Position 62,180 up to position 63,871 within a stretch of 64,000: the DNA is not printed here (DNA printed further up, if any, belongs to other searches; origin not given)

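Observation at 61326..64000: Candidate novel synthase-dependent exopolysaccharide system (SDR epimerase + atypical GT2 + secreted TPR)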

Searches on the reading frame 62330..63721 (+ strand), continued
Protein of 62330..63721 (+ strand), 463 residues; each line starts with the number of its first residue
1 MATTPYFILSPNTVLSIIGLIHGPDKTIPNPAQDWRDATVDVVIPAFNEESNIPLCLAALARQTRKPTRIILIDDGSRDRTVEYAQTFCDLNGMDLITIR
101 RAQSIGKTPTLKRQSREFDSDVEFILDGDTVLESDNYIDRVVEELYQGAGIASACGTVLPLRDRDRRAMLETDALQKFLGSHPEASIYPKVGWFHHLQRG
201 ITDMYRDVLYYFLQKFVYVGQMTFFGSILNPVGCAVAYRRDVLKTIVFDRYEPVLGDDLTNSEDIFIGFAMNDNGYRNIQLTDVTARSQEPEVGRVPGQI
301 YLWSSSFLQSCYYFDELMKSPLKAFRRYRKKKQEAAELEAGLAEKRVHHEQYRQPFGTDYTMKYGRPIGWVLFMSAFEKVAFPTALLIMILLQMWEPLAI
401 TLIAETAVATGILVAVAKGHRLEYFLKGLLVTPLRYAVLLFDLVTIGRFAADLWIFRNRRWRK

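Call 12: search_solved_structures(query=L001:14715-15788:+, max_evalue=1e-10, show_alignments=1)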
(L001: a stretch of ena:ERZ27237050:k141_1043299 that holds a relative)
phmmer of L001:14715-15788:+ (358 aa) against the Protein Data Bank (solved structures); distinct sequences matched with E-value up to 1e-10: 141 (the best 60 are shown).
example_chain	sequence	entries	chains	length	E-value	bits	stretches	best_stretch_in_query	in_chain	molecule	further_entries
1xyz_A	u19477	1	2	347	8e-87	294.8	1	17-340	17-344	1,4-BETA-D-XYLAN-XYLANOHYDROLASE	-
1vbr_A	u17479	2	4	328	1e-84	287.9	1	27-342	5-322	endo-1,4-beta-xylanase B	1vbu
3niy_A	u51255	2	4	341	1.5e-84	287.4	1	27-341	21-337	Endo-1,4-beta-xylanase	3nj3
3wuf_A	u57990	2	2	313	3.2e-77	263.3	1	27-338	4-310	Endo-1,4-beta-xylanase A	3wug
3wub_A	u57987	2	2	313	5.5e-75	255.9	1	27-338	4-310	Endo-1,4-beta-xylanase A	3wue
1v6y_A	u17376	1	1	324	6e-73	249.2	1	26-338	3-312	Beta-xylanase,Exoglucanase/xylanase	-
3cuf_A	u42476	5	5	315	1.1e-70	241.8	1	26-338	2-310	Exo-beta-1,4-glucanase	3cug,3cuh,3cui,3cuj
1exp_A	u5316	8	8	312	1.5e-70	241.4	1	26-337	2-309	BETA-1,4-D-GLYCANASE CEX-CD | BETA-1,4-XYLANASE | EXO-1,4-BETA-D-GLYCANASE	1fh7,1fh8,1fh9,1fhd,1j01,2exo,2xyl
2his_A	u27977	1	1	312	8.4e-69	235.6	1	26-337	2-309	CELLULOMONAS FIMI FAMILY 10 BETA-1,4-GLYCANASE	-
3u7b_A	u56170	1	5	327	8.7e-66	225.7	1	59-337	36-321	ENDO-1,4-BETA-XYLANASE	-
7wha_A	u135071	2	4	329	1.5e-65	224.9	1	30-342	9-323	Beta-xylanase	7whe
7wh6_A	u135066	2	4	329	1.5e-65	224.9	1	30-342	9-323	Beta-xylanase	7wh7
6jdt_A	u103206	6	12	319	4.8e-65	223.2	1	39-337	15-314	Beta-xylanase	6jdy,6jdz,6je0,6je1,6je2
6fhe_A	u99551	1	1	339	5.9e-63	216.4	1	38-335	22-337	Synthetic construct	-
1nq6_A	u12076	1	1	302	2e-62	214.6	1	37-337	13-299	Xys1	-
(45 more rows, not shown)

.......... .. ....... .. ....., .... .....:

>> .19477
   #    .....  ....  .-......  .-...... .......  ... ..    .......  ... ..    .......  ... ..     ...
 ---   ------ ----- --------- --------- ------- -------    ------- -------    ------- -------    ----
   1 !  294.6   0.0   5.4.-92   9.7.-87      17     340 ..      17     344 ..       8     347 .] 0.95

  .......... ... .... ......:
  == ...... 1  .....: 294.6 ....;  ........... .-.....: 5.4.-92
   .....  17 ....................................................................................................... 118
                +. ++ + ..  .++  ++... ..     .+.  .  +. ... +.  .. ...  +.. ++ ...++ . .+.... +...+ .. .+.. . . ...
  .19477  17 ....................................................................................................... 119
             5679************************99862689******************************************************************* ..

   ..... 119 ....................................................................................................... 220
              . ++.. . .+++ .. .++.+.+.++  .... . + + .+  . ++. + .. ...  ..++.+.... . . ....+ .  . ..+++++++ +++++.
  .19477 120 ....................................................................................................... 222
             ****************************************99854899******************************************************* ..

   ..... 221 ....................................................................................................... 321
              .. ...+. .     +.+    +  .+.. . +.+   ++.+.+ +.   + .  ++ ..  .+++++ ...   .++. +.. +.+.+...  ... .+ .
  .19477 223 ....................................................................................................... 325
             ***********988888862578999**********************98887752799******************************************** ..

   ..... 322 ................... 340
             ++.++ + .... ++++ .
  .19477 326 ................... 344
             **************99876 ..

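Call 16: find_related_loci(query=window:62330-63718:+, collection=genome_contigs, flank=8000)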
Query window:62330-63718:+ (463 aa) in genome_contigs; peptide patterns used: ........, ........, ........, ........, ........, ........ (x = any residue, [..] = any of these).
70 stretches matched a pattern; 52 encode a relative of the query (tblastn E <= 1e-3); 49 distinct loci.
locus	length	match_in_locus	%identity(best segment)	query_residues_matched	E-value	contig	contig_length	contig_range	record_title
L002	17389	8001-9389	96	1-463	0e+0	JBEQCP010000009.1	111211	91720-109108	MAG: Pseudomonadota bacterium isolate 05_S201.vamb.040 NODE_47_length_111211_cov_6.190171, whole genome shotgun sequence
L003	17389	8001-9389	94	1-463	0e+0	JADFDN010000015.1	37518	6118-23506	MAG: Thiobacillus sp. isolate QR_Bin.21 NODE_15_length_37518_cov_28.9227, whole genome shotgun sequence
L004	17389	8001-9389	94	1-463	0e+0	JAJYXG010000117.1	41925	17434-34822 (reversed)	MAG: Proteobacteria bacterium isolate FK3.bin20 NODE_1706_length_41925_cov_4.055409, whole genome shotgun sequence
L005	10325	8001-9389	93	1-463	0e+0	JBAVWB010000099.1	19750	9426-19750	MAG: Thiobacillus sp. isolate MFD01637_ilm_asm_bin4 k127_41508, whole genome shotgun sequence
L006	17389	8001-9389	93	1-463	0e+0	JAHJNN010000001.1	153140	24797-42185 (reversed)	MAG: Gammaproteobacteria bacterium isolate Old_saline_glass_biofilm.mb.4 Old_saline_glass_bi.mb.4_k141_3937, whole genom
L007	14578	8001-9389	92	1-463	0e+0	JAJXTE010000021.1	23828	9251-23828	MAG: Proteobacteria bacterium isolate BP4.bin37 NODE_2242_length_23828_cov_10.907093, whole genome shotgun sequence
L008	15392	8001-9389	92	1-463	0e+0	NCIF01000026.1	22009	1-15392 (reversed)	MAG: Hydrogenophilales bacterium 17-61-9 lw04302015_17_scaffold_515, whole genome shotgun sequence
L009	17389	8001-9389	90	1-463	0e+0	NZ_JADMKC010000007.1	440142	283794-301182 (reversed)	MAG: Thiobacillus sp. isolate MAG_77 NODE_27_length_440142_cov_95.178285, whole genome shotgun sequence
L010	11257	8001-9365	93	1-455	0e+0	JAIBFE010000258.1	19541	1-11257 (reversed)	MAG: Thiobacillus sp. isolate C41_concoct.bin.8 C41_k141_3636, whole genome shotgun sequence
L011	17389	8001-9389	91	1-463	0e+0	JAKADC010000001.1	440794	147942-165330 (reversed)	MAG: Proteobacteria bacterium isolate WH4.bin45 NODE_6_length_440794_cov_5.154836, whole genome shotgun sequence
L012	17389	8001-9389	90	1-463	0e+0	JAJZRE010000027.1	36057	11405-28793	MAG: Proteobacteria bacterium isolate SKS1.bin78 NODE_2026_length_36057_cov_44.511077, whole genome shotgun sequence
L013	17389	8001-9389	90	1-463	0e+0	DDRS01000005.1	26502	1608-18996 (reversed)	MAG TPA_asm: Thiobacillus denitrificans isolate UBA2410 UBA2410_contig_4503, whole genome shotgun sequence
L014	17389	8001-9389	90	1-463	0e+0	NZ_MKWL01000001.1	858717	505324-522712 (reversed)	MAG: Thiobacillus sp. 0-1251 scnpilot_expt_500_bf_sub50_scaffold_0, whole genome shotgun sequence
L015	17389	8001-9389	90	1-463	0e+0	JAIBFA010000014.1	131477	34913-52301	MAG: Thiobacillus sp. isolate C31_concoct.bin.18 C31_k141_12632, whole genome shotgun sequence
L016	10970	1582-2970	89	1-463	0e+0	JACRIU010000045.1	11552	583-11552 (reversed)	MAG: Hydrogenophilales bacterium isolate NC_groundwater_1811_Pr3_B-0.1um_58_14 SR-2_scaffold_141_1118156, whole genome s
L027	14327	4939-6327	89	1-463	0e+0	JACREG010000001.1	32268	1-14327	MAG: Gammaproteobacteria bacterium isolate NC_groundwater_1693_Pr3_B-0.1um_62_12 SR-2_scaffold_141_94646, whole genome s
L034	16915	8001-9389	87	1-463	0e+0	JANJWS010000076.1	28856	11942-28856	MAG: Thiobacillus sp. isolate RS262_metabat.bin.12 RS262_k141_399029, whole genome shotgun sequence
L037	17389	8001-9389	78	1-463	0e+0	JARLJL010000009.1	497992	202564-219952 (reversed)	MAG: Sulfuriferula sp. isolate MAG_CA113 MetaCoAG_Bin_113_Anoxic_k141_755723, whole genome shotgun sequence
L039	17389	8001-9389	68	1-462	0e+0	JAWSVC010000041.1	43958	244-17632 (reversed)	MAG: Gammaproteobacteria bacterium isolate PJM12_PHB_gam2 A6P3HBJ1_contig_171, whole genome shotgun sequence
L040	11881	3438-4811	68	1-463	0e+0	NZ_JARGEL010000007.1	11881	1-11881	Extensimonas soli strain H3M7-6 soapdenovo_K_105_7, whole genome shotgun sequence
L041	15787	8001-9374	66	1-463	0e+0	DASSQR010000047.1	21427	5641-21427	MAG TPA_asm: Gallionella sp. isolate SMAG_U468 k141_541725, whole genome shotgun sequence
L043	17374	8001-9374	68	1-463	0e+0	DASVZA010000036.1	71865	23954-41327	MAG TPA_asm: Parasulfuritortus sp. isolate SMAG_U2616 k141_669037, whole genome shotgun sequence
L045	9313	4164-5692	66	1-463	0e+0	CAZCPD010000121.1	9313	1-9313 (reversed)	MAG TPA_asm: uncultured Rhodocyclaceae bacterium isolate SRP286056_co3_354 genome assembly, contig: NODE_9122_length_931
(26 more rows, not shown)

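Call 20: search_solved_structures(query=L001:13763-14710:+, max_evalue=0.01, show_alignments=2)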
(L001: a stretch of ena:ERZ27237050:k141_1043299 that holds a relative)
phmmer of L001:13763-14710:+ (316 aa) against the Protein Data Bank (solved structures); distinct sequences matched with E-value up to 0.01: 6.
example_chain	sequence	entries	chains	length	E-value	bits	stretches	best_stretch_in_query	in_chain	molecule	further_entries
2j13_A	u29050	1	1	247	0.00013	24.5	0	52-131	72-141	POLYSACCHARIDE DEACETYLASE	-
2iw0_A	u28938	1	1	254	0.0038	19.7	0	49-169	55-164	CHITIN DEACETYLASE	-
5o6y_A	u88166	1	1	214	0.0052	19.2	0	85-141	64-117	Peptidoglycan N-acetylglucosamine deacetylase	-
6h8l_A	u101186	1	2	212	0.006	19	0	84-113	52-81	Peptidoglycan-N-acetylmuramic acid deacetylase PdaC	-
6hm9_A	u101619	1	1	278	0.0089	18.5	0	76-144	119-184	Putative polysaccharide deacetylase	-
5o6y_B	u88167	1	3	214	0.009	18.5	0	85-128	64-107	Peptidoglycan N-acetylglucosamine deacetylase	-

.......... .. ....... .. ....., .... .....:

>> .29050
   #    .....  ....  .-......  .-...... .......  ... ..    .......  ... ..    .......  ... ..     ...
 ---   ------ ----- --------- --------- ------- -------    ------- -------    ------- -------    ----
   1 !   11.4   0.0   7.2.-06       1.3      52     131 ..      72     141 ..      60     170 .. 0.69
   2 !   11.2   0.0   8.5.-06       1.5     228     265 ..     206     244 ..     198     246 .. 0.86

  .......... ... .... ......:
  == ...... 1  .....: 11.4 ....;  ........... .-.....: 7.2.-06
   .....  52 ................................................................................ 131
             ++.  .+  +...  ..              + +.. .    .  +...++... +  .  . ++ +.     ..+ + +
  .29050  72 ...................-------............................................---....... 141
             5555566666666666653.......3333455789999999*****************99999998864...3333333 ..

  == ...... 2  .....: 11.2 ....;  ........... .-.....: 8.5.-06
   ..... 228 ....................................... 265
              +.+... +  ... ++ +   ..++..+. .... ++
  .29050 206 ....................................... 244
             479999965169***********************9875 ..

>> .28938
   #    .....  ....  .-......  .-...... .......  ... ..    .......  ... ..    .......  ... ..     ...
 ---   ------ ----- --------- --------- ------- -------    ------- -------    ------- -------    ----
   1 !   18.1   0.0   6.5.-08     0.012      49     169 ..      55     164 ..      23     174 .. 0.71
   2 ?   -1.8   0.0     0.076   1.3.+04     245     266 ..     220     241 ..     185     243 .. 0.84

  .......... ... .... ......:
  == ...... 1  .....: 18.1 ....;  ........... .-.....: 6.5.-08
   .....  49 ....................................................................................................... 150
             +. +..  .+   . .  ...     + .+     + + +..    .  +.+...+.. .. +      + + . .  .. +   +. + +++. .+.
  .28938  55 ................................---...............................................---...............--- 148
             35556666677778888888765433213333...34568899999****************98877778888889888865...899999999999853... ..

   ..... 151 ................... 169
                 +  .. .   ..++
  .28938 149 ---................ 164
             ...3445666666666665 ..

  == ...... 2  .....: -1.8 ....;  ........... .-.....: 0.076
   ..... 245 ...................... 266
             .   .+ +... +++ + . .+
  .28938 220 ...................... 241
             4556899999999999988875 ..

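Call 21: search_solved_structures(query=L001:11389-13707:+, max_evalue=0.1)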
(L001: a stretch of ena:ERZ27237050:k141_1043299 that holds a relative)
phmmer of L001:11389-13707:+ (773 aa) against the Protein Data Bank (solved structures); distinct sequences matched with E-value up to 0.1: 86 (the best 60 are shown).
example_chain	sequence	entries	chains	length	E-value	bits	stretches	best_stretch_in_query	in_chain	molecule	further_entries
9qhb_A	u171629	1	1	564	1.1e-21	80.6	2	31-384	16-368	Engineered tetratricopeptide repeat protein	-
9qhc_A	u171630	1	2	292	4.1e-16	62.1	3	251-384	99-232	Engineered tetratricopeptide repeat protein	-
8bu0_A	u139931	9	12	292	5.6e-13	51.7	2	229-384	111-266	Consensus tetratricopeptide repeat protein | Crystal structure of an 8-repeat consensus TPR superhelix with Zinc. | Monomer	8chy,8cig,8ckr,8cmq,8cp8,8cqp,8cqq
7yeh_B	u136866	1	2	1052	3e-09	39.4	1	34-335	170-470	UDP-N-acetylglucosamine--peptide N-acetylglucosaminyltransferase 110 kDa subunit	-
7obi_A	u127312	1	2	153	3.1e-09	39.4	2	272-339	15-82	CTPR-rv4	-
7yea_A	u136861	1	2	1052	3.4e-09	39.2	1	109-335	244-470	UDP-N-acetylglucosamine--peptide N-acetylglucosaminyltransferase 110 kDa subunit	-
7ntf_A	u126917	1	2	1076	3.5e-09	39.2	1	109-335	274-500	Isoform 1 of UDP-N-acetylglucosamine--peptide N-acetylglucosaminyltransferase 110 kDa subu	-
1w3b_A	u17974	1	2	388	6.3e-08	35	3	238-382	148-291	UDP-N-ACETYLGLUCOSAMINE--PEPTIDE N-ACETYLGLUCOSAMINYLTRANSFERASE 110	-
9gzg_A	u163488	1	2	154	9.1e-08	34.5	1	25-171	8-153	Engineered CTPR protein with glutamic acids for conductivity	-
6eou_A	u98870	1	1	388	1e-07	34.3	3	250-365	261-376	UDP-N-acetylglucosamine--peptide N-acetylglucosaminyltransferase 110 kDa subunit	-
1na0_A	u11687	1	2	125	4.6e-07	32.2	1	262-362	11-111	designed protein CTPR3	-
3kd7_A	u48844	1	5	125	1.1e-06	30.9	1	223-334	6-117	CTPR390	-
8ch0_A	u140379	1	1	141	2.4e-06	29.8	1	262-384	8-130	Consensus tetratricopeptide repeat protein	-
8ump_A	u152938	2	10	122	3.5e-06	29.3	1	237-334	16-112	T33-ml35-redesigned-TPR-domain-fold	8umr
2fo7_A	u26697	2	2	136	3.7e-06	29.2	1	263-384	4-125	SYNTHETIC CONSENSUS TPR PROTEIN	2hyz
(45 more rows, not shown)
